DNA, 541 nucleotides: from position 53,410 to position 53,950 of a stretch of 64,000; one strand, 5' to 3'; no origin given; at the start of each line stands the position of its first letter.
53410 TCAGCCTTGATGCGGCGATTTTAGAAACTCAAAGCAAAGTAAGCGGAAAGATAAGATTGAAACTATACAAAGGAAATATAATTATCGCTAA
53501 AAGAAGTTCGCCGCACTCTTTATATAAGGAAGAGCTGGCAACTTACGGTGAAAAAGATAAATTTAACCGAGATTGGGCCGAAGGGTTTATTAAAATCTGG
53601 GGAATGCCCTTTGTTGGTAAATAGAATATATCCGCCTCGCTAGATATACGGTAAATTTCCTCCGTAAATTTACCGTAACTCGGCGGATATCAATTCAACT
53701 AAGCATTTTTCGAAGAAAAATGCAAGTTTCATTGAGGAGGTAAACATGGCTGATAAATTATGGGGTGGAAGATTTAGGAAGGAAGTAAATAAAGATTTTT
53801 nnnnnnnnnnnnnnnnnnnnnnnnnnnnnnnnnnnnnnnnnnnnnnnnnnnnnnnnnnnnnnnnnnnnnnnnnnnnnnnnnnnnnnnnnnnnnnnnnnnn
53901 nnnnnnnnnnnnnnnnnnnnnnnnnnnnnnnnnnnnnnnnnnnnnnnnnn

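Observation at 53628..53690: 63-nt nested perfect and imperfect palindrome in the only sizable gap of the argCJBDFGH cluster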

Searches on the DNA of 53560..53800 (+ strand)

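Call 29: build_rna_model(alignment_id=A2, structure=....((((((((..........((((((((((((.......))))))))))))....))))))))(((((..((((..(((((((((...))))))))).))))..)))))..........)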
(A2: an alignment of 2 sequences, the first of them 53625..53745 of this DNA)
Model R1 built from alignment A2 (2 sequences, 121 columns); structure: as given.
model positions 121; base pairs 38; branch points 1; effective number of sequences 0.7; information 0.589 bits per position. Calibrated on 0.2 Mb of random sequence (short: E-values are rough).
structure used (alignment columns):
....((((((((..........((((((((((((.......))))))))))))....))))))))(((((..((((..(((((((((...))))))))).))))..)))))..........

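Call 30: search_rna_families(source=window, start=53560, end=53800, threshold=evalue, max_evalue=10)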
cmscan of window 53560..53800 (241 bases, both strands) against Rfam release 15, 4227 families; matches with E-value up to 10: 3.
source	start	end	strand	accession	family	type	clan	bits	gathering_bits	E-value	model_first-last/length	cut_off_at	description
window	53588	53694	+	RF01448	S_pombe_snR93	Gene; snRNA; snoRNA; HACA-box;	-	16.7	45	2.2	1-143/143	no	small nucleolar RNA snR93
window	53647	53677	-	RF00774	mir-360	Gene; miRNA;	-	16.4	60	0.72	14-47/62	no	mir-360 microRNA precursor family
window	53779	53798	+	RF00180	REN-SRE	Cis-reg;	-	9.8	41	7.6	1-30/37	no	Renin stability regulatory element (REN-SRE)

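Call 32: search_with_rna_model(model_id=R1, sources=[window, L001, L002, L003, L004, L005, L006, L007, L008, L009, L010, L011, L012, L013, L014, L015, L016, L017, L018, L019, L020, L021, L022, L023, L024, L025, L026, L027, L028, L029, L030, L031, L032, L033, L034, L035, L036, L037, L038, L039, L040, L041, L042, L043, L044, L045, L046, L047, L048, L049, L050, L051, L052, L053, L054, L055, L056, L057, L058, L059, L060, L061, L062, L063, L064, L065, L066, L067, L068, L069, L070, L071, L072, L073, L074, L075, L076, L077, L078, L079, L080, L081, L082, L083, L084, L085, L086, L087, L088, L089, L090], max_evalue=10, show_alignments=4, make_alignment=true)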
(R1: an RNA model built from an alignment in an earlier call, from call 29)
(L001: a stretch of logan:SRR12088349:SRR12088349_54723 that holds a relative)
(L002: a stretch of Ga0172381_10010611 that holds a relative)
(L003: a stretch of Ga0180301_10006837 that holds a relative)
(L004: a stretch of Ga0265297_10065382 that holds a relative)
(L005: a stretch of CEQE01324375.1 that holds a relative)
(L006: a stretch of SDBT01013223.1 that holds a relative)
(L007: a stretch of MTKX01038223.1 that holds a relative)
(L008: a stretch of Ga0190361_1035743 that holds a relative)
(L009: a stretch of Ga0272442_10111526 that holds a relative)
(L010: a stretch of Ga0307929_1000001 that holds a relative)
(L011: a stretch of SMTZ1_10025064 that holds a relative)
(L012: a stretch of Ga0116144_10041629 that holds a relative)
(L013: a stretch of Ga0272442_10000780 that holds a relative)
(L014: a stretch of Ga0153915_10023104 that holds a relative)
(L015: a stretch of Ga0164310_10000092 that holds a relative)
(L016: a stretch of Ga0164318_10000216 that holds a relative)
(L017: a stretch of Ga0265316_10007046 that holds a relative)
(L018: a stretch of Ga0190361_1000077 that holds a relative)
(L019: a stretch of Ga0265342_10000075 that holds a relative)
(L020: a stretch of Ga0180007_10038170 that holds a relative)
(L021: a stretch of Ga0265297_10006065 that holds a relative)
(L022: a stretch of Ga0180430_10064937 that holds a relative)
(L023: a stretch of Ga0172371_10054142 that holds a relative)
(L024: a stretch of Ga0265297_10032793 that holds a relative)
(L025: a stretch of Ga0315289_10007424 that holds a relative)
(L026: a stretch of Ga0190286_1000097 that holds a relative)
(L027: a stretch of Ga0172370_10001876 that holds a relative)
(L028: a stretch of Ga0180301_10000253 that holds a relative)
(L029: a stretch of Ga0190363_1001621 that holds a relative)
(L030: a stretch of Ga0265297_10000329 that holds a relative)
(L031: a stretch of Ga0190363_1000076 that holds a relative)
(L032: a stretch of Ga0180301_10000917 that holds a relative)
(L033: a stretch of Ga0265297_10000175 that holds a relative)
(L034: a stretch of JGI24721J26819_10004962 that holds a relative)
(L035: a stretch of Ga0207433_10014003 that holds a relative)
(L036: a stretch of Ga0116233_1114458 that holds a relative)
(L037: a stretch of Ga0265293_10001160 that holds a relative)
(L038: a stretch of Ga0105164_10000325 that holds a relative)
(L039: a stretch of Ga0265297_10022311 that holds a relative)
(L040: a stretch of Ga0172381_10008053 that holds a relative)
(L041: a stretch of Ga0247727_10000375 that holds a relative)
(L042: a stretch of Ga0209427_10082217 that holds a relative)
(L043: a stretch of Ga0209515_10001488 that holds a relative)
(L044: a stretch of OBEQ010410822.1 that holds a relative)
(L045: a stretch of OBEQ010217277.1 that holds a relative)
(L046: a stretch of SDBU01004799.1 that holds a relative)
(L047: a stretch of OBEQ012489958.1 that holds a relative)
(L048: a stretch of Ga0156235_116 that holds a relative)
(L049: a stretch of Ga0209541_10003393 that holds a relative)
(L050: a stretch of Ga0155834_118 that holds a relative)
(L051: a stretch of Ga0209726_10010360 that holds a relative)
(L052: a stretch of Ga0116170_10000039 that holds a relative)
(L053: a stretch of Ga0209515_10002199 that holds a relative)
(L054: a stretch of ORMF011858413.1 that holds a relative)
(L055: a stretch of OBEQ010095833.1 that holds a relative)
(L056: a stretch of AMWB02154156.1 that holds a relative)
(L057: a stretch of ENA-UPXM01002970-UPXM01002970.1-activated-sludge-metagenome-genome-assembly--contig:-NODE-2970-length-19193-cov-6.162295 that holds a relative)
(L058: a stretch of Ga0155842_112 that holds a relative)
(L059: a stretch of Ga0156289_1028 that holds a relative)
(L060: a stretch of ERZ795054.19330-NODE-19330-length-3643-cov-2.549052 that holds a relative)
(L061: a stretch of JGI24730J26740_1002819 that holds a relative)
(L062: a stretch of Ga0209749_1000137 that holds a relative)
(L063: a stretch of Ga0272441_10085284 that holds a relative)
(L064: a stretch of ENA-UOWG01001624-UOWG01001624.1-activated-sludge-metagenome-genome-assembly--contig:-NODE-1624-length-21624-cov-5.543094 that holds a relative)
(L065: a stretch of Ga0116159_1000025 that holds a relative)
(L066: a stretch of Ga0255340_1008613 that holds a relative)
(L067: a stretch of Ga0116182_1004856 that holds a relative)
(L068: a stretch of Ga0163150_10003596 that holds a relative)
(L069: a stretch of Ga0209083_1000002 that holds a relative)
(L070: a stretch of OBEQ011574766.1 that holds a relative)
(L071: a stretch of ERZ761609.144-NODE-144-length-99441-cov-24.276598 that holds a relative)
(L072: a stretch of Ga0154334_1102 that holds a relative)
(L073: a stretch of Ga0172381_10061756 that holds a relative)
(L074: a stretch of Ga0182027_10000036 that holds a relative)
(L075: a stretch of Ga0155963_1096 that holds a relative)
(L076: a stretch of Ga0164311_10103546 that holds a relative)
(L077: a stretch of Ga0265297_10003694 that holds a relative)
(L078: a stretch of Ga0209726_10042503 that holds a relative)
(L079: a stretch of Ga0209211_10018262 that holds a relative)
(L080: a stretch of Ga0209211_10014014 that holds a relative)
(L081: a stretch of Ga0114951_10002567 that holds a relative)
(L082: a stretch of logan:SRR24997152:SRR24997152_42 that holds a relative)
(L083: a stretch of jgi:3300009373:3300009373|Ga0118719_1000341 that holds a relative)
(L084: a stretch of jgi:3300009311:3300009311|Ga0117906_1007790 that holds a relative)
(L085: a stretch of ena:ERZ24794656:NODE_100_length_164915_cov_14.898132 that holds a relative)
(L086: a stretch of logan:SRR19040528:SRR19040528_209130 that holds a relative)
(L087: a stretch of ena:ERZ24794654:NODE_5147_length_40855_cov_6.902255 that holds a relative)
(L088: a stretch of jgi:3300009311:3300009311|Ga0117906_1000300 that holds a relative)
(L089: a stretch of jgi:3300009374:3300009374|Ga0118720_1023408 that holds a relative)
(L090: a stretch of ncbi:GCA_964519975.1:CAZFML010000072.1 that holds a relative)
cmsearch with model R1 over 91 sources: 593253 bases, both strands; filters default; matches with E-value up to 10: 5.
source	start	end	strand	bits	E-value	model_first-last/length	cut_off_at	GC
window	53625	53745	+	155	2.9e-33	1-121/121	no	0.37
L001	4174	4294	+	155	2.9e-33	1-121/121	no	0.37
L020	2254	2381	+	67.8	6.4e-13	1-121/121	no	0.38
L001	4151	4242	-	22.5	0.024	1-121/121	no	0.4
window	53602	53693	-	22.5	0.024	1-121/121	no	0.4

Alignment A3: 5 matches aligned to the model, 142 columns, each read 5' to 3' on its own strand. Consensus structure (alignment columns), stored with it:
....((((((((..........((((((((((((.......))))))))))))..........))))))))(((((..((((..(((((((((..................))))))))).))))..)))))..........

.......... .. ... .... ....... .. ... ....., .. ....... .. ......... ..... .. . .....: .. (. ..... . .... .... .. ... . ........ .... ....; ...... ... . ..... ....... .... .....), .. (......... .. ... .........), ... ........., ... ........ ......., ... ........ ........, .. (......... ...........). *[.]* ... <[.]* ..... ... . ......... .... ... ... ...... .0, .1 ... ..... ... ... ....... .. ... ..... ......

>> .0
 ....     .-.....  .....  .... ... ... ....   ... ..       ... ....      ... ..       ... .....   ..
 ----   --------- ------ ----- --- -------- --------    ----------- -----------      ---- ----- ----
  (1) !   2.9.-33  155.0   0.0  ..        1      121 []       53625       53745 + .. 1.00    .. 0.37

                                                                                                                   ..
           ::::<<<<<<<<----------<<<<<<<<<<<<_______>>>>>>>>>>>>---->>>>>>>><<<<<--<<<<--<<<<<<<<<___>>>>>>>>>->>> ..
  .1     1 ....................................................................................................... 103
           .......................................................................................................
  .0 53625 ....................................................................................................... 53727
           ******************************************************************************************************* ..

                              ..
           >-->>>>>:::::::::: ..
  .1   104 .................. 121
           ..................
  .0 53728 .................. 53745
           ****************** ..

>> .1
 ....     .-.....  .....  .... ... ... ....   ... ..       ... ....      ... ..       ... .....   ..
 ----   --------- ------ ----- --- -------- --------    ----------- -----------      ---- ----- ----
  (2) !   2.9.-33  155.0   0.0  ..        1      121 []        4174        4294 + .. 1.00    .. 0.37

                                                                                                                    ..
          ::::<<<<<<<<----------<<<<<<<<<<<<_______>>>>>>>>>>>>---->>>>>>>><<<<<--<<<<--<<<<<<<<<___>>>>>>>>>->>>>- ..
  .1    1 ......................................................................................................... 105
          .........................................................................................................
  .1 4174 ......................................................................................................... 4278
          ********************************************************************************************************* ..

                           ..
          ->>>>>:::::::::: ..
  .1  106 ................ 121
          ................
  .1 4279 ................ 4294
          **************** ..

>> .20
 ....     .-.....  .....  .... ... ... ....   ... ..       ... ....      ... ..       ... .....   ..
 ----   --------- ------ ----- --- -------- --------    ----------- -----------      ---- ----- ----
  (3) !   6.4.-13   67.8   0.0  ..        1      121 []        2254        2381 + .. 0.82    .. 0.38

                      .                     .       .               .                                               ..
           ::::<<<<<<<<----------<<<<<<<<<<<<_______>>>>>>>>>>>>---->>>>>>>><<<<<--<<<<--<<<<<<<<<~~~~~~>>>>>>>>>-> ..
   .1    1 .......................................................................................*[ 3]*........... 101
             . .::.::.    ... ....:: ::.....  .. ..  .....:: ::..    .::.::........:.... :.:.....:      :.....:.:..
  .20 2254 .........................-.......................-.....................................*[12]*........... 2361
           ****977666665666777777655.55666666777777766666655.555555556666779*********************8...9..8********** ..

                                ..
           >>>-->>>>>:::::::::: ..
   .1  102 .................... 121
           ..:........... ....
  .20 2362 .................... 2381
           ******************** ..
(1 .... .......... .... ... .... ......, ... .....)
